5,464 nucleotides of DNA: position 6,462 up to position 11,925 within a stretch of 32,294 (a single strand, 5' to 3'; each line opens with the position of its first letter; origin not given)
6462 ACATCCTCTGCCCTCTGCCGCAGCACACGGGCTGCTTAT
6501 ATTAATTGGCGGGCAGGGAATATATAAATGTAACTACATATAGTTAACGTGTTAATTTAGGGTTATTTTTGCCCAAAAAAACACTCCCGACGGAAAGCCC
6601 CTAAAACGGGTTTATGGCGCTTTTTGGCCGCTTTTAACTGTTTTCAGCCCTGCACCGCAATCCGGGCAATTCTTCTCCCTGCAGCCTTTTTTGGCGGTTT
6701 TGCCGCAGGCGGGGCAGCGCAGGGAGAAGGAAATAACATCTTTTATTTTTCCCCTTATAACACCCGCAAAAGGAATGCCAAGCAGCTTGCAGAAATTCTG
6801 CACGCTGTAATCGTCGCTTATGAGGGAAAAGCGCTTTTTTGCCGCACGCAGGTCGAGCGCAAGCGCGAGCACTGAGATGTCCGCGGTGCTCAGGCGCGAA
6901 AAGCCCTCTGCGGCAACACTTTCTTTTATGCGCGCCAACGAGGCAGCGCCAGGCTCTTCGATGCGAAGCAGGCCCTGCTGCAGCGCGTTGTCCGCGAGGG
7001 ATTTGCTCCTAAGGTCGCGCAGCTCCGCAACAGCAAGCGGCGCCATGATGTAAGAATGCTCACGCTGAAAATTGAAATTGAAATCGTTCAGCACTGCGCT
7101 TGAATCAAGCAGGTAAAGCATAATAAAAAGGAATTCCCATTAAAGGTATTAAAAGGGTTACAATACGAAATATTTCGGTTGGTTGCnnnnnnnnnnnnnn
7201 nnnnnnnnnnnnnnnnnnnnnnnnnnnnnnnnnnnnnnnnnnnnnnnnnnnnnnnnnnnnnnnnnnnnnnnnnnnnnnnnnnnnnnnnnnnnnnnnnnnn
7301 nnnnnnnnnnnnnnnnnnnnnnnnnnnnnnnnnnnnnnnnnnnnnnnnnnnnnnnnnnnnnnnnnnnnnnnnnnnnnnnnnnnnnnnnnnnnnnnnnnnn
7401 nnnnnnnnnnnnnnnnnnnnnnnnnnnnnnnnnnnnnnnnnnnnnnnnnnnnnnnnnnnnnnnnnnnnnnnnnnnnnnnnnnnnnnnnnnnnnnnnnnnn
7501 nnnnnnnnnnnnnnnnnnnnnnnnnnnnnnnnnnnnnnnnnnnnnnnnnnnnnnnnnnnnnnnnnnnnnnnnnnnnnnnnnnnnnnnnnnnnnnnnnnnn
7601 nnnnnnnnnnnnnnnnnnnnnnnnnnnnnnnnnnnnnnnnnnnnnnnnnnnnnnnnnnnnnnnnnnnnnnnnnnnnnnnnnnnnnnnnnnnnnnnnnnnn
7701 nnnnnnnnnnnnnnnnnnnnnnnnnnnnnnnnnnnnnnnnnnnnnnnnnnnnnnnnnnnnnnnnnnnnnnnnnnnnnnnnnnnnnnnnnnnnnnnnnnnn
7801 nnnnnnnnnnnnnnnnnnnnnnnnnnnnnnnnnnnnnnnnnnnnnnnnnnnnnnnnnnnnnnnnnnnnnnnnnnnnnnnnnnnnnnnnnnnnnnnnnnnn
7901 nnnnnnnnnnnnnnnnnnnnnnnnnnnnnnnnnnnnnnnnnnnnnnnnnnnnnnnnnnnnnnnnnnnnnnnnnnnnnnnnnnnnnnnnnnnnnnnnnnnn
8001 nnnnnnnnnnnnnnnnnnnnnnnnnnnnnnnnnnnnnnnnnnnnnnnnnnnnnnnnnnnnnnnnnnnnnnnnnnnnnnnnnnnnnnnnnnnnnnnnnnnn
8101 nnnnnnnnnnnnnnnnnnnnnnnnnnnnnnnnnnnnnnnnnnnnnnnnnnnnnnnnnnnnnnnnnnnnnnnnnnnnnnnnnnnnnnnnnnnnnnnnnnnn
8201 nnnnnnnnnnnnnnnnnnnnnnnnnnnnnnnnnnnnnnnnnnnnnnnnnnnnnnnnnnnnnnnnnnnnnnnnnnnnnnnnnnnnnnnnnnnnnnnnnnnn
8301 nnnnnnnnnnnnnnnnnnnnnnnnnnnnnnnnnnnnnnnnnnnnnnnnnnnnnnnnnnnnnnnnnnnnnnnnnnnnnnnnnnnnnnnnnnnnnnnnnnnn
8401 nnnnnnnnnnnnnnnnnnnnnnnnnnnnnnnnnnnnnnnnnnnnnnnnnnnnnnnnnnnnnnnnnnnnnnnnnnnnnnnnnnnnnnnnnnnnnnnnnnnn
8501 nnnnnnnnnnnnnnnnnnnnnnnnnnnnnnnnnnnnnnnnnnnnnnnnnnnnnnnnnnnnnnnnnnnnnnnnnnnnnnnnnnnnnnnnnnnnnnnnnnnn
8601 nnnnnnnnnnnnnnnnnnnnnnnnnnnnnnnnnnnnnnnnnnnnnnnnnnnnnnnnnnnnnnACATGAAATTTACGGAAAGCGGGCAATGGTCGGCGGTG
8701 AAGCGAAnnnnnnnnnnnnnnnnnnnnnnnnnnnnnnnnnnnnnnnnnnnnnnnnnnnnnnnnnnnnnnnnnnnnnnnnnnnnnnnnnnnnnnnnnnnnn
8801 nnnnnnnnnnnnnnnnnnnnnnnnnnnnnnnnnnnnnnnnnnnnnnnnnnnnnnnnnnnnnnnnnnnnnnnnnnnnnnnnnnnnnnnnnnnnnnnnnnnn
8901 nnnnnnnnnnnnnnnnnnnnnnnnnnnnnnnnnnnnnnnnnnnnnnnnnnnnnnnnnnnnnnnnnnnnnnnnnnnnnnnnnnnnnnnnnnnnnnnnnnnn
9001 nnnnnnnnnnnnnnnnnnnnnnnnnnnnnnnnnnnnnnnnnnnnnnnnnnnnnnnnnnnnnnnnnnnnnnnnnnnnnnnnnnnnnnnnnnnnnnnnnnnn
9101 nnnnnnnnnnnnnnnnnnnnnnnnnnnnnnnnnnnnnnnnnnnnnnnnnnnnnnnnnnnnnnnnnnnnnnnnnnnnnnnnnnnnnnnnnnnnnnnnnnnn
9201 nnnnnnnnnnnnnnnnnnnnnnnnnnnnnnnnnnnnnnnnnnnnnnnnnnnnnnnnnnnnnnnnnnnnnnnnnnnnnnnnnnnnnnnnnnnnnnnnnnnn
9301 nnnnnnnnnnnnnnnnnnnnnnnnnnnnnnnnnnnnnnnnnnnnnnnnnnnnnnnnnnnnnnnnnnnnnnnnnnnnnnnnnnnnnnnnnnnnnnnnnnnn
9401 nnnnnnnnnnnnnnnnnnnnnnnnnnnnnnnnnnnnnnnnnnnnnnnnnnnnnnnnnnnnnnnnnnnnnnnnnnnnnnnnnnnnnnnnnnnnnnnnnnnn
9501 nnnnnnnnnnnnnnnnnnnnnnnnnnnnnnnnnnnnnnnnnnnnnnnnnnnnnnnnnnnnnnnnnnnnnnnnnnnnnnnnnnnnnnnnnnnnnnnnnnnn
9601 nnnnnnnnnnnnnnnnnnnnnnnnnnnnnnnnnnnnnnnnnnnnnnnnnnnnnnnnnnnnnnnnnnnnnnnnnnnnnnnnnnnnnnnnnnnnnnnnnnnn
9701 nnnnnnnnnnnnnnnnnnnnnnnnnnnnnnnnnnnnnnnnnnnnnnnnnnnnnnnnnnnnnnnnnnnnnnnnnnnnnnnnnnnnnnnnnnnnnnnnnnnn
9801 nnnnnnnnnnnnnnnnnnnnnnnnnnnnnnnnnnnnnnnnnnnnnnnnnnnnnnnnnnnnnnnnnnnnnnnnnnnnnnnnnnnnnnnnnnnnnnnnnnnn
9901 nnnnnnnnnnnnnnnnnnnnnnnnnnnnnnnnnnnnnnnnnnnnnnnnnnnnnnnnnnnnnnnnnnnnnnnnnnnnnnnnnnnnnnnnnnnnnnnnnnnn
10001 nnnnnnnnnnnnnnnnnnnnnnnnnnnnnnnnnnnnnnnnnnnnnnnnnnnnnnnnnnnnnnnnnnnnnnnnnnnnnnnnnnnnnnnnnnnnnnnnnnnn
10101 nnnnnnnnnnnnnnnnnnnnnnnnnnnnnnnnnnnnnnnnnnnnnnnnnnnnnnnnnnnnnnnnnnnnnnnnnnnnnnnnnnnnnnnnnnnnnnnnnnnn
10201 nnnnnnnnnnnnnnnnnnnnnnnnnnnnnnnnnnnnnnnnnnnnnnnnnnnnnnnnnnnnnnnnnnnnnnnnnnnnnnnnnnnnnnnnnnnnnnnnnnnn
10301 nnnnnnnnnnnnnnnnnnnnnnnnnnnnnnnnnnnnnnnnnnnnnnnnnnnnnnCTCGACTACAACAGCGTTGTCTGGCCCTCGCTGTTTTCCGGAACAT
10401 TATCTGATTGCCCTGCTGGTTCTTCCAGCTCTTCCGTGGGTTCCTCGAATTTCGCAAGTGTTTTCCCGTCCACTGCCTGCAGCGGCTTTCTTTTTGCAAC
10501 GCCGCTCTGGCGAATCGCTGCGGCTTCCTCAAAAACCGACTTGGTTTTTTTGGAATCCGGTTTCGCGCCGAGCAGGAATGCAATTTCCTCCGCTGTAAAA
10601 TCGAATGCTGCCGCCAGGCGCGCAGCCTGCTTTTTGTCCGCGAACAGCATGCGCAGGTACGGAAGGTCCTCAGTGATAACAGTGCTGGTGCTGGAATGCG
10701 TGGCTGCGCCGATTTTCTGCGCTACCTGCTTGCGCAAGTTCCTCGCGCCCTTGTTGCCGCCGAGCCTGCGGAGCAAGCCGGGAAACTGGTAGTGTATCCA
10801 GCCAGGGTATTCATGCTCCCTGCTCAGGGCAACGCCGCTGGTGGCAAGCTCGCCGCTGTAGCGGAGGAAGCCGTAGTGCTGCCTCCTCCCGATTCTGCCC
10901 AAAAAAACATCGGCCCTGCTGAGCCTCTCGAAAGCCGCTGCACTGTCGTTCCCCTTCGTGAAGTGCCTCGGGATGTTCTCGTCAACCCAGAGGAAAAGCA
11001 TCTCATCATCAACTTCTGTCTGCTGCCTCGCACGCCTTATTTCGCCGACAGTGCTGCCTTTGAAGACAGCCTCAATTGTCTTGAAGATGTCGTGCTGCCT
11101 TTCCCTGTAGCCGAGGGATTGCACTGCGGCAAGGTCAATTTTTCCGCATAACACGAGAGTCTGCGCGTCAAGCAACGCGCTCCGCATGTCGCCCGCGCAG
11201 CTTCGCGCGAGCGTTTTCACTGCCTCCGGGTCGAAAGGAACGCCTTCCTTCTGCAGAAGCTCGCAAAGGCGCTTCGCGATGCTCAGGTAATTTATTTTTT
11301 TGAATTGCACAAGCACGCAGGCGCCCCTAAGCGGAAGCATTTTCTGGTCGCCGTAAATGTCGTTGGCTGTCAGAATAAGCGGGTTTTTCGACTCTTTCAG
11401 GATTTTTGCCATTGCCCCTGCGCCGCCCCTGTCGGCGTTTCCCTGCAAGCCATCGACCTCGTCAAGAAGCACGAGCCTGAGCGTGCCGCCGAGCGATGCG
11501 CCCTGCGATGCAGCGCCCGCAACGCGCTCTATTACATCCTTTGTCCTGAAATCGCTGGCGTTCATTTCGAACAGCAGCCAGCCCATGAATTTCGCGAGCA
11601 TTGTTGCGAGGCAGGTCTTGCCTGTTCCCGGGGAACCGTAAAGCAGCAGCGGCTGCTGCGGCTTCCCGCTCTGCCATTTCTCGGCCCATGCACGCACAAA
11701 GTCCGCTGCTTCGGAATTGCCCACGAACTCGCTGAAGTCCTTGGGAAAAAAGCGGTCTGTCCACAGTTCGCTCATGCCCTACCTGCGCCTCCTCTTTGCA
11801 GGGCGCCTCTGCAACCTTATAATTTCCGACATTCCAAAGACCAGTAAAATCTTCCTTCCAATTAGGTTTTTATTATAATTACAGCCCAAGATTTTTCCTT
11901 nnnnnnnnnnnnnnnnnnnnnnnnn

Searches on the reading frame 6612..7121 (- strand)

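Call 72: search_protein_families(library=pfam, proteins=[window:6612-7121:-], max_evalue=0.001)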
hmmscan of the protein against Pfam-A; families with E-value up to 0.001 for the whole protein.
window:6612-7121:- (169 aa): 2 families
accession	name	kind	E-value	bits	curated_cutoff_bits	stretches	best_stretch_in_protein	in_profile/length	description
PF17146.10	PIN_6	-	4.9e-09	36.9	27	1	5-91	3-87/87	PIN domain of ribonuclease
PF08772.16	Zn_ribbon_NOB1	-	0.00025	21.5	24.9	0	126-157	1-31/72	Nin one binding (NOB1) Zn-ribbon like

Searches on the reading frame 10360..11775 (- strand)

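Call 3: search_protein_families(library=pfam, proteins=[window:10360-11775:-], max_evalue=1)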
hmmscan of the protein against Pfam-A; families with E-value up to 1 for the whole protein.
window:10360-11775:- (471 aa): 28 families (the best 25 are shown)
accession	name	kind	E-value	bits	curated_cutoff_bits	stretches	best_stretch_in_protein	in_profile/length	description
PF00004.35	AAA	-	4.2e-12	47.1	21.2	1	43-139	1-110/131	ATPase family associated with various cellular activities (AAA)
PF22608.2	DNAX_ATPase_lid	-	5.9e-07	29.6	27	1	166-201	2-37/49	DNA polymerase III clamp loader subunit, ATPase lid domain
PF05496.18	RuvB_N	-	9.3e-05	22.7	27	1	11-66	3-59/159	Holliday junction DNA helicase RuvB P-loop domain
PF07728.20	AAA_5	-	0.00028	21.3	22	1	42-81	1-41/139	AAA domain (dynein-related subfamily)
PF21960.2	RCF1-5-like_lid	-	0.0006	20.2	27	1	174-206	7-40/43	RCF1/5-like, AAA+ ATPase lid domain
PF13191.12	AAA_16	-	0.0019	19.1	32.6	1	17-88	2-85/167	AAA ATPase domain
PF24883.2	NPHP3_N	-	0.0032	18.1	24.8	1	32-63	13-45/164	Nephrocystin 3, N-terminal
PF13401.12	AAA_22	-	0.004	17.9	27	1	40-62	5-27/130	AAA domain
PF16193.11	AAA_assoc_2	-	0.0074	17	34.3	1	177-207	3-33/81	AAA C-terminal domain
PF25361.1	AAA_lid_RFC1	-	0.0085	16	34.9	1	166-201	4-39/59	RFC1-like, AAA+ ATPase lid domain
PF01078.27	Mg_chelatase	-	0.014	15.2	20.3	1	42-79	24-57/207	Magnesium chelatase, subunit ChlI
PF20720.3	nSTAND3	-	0.025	14.7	27.2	1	42-62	19-39/155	Novel STAND NTPase 3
PF03215.21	Rad17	-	0.027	14.9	23.8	1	3-78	7-84/186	Rad17 P-loop domain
PF13521.12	AAA_28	-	0.03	15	27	1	45-70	4-29/164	AAA domain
PF07724.20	AAA_2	-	0.033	14.7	27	1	42-108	5-85/166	AAA domain (Cdc48 subfamily)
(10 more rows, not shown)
